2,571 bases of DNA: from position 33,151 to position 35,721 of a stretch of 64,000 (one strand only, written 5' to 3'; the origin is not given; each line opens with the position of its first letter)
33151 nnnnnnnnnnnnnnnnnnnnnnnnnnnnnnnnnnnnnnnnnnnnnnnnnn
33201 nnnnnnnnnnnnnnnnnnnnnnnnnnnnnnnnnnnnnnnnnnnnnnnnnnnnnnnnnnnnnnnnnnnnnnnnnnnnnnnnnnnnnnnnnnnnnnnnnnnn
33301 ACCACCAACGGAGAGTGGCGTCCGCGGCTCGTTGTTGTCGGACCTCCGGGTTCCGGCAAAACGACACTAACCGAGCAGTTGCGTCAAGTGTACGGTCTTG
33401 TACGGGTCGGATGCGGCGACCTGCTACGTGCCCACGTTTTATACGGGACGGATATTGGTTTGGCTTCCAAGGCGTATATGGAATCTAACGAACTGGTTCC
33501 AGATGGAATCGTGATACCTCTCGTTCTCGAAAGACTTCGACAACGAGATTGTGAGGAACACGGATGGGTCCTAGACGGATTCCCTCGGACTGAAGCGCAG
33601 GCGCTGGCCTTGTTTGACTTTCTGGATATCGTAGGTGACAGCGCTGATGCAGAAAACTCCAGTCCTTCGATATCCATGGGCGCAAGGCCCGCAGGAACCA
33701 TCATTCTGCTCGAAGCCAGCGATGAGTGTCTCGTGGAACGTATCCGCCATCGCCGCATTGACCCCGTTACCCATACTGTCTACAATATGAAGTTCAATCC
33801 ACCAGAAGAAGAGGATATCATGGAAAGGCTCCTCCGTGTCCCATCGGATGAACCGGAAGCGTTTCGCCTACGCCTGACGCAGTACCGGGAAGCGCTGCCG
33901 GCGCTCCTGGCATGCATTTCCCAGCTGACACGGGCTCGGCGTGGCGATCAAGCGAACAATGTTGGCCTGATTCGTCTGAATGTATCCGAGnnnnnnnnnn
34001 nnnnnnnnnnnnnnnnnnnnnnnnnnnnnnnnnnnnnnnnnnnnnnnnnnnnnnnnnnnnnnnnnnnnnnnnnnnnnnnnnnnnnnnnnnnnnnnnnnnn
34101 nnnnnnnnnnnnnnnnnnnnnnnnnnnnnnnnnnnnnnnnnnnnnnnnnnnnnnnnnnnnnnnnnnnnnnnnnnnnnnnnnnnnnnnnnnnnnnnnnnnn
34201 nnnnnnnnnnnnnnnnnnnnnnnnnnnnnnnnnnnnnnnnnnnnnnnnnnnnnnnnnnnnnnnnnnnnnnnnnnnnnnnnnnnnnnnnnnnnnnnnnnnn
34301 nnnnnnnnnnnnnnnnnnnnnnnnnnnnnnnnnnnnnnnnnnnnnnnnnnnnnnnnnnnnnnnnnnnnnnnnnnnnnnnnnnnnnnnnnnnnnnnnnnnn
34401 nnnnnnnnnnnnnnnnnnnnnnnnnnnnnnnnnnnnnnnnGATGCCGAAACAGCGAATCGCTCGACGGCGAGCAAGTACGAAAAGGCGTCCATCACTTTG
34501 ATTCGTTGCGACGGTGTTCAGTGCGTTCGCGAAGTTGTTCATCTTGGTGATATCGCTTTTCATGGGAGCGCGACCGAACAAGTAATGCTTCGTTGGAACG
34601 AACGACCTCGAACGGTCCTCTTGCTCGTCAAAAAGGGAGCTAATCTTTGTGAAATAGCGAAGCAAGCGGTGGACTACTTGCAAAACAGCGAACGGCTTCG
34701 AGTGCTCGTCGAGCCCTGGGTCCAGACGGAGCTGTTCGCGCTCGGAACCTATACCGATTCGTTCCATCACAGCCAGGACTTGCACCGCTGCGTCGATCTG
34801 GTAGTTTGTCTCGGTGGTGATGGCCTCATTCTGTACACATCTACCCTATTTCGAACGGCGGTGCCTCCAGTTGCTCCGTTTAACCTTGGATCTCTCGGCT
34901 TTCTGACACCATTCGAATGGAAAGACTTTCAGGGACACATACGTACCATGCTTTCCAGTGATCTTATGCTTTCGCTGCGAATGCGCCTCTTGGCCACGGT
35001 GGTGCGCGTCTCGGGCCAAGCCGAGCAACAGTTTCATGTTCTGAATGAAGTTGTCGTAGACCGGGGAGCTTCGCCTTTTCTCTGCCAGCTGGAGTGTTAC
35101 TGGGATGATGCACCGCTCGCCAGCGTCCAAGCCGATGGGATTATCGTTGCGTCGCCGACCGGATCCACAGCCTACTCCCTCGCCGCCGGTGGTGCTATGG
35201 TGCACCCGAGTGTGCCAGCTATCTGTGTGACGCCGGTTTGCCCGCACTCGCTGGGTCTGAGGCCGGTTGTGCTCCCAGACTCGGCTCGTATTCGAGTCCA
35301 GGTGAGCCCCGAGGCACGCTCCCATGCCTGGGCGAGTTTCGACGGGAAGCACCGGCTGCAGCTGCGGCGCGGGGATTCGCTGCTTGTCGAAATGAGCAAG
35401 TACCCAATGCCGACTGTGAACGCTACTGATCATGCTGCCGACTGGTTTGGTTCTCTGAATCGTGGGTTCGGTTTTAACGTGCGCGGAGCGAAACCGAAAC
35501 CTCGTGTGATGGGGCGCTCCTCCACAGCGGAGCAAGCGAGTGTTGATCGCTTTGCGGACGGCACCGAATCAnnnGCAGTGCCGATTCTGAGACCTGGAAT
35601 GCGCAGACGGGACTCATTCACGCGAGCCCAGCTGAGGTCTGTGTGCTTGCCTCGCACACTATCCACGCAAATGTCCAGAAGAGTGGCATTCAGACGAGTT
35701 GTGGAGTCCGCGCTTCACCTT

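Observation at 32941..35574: Adenylate kinase fused to NAD+ kinase in one 877-aa ORF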

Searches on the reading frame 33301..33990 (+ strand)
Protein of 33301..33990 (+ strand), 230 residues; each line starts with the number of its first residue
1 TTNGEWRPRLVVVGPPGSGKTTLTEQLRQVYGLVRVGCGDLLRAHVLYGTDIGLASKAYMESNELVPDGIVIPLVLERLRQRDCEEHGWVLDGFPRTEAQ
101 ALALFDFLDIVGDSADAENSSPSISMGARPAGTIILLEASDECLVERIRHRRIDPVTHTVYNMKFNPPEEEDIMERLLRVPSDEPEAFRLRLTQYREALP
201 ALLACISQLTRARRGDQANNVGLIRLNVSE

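Call 23: search_solved_structures(query=window:33301-33990:+, max_evalue=1e-20, show_alignments=3)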
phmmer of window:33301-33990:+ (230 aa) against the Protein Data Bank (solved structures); distinct sequences matched with E-value up to 1e-20: 68 (the best 60 are shown).
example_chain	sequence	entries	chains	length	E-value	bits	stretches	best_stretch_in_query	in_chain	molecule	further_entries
9fqr_G8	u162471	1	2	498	5.4e-51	176.5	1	2-195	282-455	Adenylate kinase 8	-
1zak_A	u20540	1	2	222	4.5e-42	147.3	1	9-109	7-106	ADENYLATE KINASE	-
5g3y_A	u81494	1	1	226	1.9e-30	109.3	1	10-200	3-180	ADENYLATE KINSE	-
4x8h_A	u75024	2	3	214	8.9e-30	107.1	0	9-104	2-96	Adenylate kinase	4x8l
4mkh_A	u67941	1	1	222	1.1e-29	106.8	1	10-192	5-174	Adenylate kinase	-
3gmt_A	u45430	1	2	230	1.5e-29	106.3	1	8-104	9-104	Adenylate kinase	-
4jlo_A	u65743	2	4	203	1.8e-29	106.1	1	10-203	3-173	Adenylate kinase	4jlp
4jky_A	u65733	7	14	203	2.2e-29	105.8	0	10-112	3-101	Adenylate kinase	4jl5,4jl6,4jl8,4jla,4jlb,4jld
2rgx_A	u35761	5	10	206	2.3e-29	105.8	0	10-112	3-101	Adenylate kinase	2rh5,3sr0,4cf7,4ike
8bqf_A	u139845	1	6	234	2.3e-29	105.7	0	8-104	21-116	Adenylate kinase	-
5g40_A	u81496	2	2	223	2.5e-29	105.6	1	9-194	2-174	ADENYLATE KINSE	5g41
9r6u_A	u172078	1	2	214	3e-29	105.4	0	9-104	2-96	Adenylate kinase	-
8q2b_A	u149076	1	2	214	3.4e-29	105.2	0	9-104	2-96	Adenylate kinase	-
1ake_A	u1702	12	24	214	4.1e-29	105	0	9-104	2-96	ADENYLATE KINASE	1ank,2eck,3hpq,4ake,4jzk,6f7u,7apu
2osb_A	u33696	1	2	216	4.5e-29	104.8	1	9-176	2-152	Adenylate kinase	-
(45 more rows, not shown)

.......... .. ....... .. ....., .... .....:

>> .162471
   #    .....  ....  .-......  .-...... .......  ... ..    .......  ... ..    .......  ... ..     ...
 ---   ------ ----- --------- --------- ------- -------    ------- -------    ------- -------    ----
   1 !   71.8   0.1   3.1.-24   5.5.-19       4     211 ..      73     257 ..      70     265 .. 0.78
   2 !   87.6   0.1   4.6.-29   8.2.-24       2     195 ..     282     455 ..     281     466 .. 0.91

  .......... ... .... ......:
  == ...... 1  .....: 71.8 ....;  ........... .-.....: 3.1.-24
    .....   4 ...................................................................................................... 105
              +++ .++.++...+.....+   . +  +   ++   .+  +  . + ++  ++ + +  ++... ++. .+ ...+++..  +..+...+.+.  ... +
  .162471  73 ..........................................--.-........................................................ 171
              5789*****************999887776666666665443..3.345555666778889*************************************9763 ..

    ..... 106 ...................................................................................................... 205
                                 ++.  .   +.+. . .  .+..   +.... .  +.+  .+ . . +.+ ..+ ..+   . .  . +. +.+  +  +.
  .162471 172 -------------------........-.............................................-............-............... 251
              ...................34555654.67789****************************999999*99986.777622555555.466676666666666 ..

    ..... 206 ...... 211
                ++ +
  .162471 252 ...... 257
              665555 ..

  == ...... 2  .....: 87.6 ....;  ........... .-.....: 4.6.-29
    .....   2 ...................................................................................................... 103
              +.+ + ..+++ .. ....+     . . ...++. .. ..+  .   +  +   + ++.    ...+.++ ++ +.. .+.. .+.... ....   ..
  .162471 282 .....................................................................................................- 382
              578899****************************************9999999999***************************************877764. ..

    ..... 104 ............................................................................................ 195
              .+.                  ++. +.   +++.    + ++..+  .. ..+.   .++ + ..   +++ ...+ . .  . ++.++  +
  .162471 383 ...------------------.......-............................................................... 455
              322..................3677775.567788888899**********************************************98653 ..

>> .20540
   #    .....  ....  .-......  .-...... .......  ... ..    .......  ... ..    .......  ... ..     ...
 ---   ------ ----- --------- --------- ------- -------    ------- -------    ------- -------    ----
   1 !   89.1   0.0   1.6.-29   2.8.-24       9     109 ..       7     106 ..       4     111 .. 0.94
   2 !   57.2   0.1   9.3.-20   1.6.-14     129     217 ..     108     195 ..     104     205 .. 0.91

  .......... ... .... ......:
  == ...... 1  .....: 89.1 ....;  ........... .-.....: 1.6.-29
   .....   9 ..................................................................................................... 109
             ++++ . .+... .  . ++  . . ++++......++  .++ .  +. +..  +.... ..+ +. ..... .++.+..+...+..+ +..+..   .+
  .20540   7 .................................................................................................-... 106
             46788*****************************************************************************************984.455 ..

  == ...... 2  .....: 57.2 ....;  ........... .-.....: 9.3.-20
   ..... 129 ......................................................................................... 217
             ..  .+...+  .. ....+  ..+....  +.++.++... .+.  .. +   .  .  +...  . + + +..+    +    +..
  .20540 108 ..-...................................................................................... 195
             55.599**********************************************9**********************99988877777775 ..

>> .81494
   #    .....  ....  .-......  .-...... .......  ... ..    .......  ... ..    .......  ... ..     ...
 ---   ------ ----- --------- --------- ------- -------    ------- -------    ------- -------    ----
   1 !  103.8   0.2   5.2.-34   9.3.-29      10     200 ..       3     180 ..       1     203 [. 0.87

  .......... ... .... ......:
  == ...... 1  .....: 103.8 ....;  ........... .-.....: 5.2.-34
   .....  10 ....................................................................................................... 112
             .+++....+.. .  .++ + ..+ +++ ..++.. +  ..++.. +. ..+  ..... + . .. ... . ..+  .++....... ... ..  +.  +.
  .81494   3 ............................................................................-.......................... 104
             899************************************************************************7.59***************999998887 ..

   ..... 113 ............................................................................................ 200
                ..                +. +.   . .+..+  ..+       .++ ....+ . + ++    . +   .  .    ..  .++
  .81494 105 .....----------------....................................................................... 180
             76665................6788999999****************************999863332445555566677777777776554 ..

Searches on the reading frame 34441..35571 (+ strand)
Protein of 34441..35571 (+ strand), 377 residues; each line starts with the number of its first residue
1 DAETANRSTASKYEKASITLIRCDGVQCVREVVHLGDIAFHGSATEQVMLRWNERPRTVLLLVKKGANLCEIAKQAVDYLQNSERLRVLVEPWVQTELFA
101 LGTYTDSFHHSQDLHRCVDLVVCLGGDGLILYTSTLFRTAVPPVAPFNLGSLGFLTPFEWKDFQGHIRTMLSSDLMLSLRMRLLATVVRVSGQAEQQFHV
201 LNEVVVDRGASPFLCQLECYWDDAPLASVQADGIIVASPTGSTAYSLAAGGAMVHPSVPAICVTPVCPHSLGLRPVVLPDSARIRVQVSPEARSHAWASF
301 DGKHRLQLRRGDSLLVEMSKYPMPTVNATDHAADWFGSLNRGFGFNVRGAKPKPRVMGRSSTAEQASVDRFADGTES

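Call 58: search_solved_structures(query=window:34441-35571:+, max_evalue=1e-30, show_alignments=1)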
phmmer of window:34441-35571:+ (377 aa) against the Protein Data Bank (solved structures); distinct sequences matched with E-value up to 1e-30: 8.
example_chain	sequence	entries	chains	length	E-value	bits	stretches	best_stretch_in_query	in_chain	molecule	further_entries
9cr4_A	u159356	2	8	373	1.8e-78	267.3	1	192-349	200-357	NAD kinase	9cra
8kgc_A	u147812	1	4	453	3.6e-77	263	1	192-349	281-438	NAD kinase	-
9cr3_A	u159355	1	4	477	4.1e-77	262.8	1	192-349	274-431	NAD kinase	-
3pfn_A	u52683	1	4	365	4.4e-76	259.4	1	192-340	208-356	NAD kinase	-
3afo_A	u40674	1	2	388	3.1e-43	151.4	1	111-292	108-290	NADH kinase POS5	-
7qvs_A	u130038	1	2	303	1.6e-36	129.2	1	114-336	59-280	NAD kinase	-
7mh7_A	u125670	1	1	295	1.7e-36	129.2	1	114-333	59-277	NAD kinase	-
4hao_A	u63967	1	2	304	1.4e-32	116.3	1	90-346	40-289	Probable inorganic polyphosphate/ATP-NAD kinase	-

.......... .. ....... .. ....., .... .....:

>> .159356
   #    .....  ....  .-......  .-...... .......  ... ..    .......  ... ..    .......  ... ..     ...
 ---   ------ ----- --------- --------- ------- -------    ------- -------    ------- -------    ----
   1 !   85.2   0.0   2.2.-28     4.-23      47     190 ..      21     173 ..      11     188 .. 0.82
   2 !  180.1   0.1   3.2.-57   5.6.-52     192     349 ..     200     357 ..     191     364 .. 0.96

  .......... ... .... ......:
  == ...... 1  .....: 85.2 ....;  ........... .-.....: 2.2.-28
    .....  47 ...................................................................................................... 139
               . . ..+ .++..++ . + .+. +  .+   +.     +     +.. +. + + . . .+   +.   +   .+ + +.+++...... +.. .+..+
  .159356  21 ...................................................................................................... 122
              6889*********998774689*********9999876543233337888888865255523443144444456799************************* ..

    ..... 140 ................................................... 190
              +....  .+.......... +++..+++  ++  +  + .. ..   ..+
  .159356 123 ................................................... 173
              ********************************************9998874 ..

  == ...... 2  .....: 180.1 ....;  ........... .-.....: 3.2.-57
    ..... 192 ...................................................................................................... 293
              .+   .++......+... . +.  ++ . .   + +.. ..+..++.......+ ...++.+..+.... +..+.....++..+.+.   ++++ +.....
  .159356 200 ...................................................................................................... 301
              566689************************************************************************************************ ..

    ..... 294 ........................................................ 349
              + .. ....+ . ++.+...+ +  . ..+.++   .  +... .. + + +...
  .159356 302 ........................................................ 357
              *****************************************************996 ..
